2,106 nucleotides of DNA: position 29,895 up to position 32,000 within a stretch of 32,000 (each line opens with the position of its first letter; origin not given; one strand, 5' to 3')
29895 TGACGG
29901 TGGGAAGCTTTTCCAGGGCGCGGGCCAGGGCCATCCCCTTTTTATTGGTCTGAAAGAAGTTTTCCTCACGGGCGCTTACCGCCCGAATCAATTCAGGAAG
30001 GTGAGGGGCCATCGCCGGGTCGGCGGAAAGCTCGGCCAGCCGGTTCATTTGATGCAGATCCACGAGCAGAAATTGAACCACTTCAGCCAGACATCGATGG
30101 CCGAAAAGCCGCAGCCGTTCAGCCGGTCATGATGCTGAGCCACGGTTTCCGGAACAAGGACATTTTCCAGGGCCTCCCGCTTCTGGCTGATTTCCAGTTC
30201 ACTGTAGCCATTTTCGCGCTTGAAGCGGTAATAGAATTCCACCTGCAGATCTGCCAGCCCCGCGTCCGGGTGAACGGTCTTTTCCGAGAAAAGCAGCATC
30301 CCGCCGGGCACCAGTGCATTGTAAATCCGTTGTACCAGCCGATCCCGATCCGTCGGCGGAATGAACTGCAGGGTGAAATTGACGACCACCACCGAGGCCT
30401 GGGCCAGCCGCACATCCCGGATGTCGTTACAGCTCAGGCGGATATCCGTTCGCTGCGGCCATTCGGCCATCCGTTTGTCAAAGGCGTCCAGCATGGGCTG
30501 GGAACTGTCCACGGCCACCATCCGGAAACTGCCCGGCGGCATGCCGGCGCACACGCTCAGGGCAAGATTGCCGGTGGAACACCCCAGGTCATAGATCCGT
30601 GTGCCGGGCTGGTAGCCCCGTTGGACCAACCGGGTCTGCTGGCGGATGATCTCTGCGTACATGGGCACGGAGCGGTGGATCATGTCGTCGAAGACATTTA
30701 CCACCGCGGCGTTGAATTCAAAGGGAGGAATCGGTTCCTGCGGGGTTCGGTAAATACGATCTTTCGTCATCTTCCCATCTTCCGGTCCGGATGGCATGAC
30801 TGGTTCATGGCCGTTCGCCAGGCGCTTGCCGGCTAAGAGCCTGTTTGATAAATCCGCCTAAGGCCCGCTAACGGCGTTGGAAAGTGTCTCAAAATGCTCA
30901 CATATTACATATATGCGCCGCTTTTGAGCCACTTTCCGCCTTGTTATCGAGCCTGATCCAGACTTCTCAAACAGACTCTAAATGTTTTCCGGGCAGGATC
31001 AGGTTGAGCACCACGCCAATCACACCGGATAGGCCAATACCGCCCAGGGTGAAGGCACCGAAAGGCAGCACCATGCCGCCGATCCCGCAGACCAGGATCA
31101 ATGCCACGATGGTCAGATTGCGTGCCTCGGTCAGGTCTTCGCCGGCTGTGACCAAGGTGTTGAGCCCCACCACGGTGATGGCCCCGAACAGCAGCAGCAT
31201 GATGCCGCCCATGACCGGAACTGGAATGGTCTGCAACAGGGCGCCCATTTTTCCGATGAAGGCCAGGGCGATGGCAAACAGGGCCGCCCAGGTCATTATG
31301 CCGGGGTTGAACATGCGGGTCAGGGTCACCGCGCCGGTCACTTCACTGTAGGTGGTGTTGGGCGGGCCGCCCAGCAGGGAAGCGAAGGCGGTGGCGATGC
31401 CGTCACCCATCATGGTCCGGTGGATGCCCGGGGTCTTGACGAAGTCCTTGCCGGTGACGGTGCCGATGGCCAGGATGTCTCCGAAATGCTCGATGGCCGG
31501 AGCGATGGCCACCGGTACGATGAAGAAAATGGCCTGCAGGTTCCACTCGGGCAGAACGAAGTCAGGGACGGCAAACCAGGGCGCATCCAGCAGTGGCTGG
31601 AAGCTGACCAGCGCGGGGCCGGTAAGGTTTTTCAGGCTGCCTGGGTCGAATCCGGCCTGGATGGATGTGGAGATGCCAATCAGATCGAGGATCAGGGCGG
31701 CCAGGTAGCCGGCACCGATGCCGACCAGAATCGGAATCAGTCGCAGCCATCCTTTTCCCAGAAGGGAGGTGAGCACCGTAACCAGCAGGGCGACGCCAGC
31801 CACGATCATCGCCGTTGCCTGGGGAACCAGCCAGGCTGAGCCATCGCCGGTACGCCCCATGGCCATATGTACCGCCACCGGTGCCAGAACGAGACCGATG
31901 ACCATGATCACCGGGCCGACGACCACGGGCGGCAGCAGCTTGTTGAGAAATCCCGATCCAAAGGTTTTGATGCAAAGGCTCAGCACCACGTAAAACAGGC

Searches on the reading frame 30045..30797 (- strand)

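Call 19: search_protein_families(library=pfam, proteins=[window:30045-30797:-])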
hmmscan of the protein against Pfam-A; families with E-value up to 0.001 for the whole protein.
window:30045-30797:- (250 aa): 5 families
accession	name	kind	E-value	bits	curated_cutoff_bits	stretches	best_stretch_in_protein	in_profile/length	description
PF13649.12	Methyltransf_25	-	5.5e-14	53.1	27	1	68-166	1-97/97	Methyltransferase domain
PF08242.18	Methyltransf_12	-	5.9e-11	43.4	30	1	70-168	2-98/98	Methyltransferase domain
PF08241.18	Methyltransf_11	-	2.6e-09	38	21.2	1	70-170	2-95/95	Methyltransferase domain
PF01209.24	Ubie_methyltran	-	6.1e-06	26.2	20.1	1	60-172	43-153/233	ubiE/COQ5 methyltransferase family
PF13489.12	Methyltransf_23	-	2.5e-05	24.5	27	1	63-177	21-123/164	Methyltransferase domain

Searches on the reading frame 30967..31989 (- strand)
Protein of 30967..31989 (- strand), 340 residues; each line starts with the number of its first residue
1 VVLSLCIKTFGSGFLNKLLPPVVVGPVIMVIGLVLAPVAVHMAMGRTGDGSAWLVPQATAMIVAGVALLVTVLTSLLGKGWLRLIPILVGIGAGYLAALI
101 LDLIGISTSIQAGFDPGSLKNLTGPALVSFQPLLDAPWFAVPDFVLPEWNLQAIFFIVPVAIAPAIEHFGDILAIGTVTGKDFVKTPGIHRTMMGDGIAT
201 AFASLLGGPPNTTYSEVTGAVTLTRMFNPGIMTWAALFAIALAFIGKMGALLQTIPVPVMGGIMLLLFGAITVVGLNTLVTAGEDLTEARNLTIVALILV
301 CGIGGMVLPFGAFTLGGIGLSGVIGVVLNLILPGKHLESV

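Call 19: search_protein_families(library=pfam, proteins=[window:30967-31989:-])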
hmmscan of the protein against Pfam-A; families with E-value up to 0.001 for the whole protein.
window:30967-31989:- (340 aa): 1 family
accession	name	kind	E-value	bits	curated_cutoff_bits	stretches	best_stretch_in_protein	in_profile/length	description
PF00860.26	Xan_ur_permease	-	1.6e-67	228.3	27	1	2-309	101-387/389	Permease family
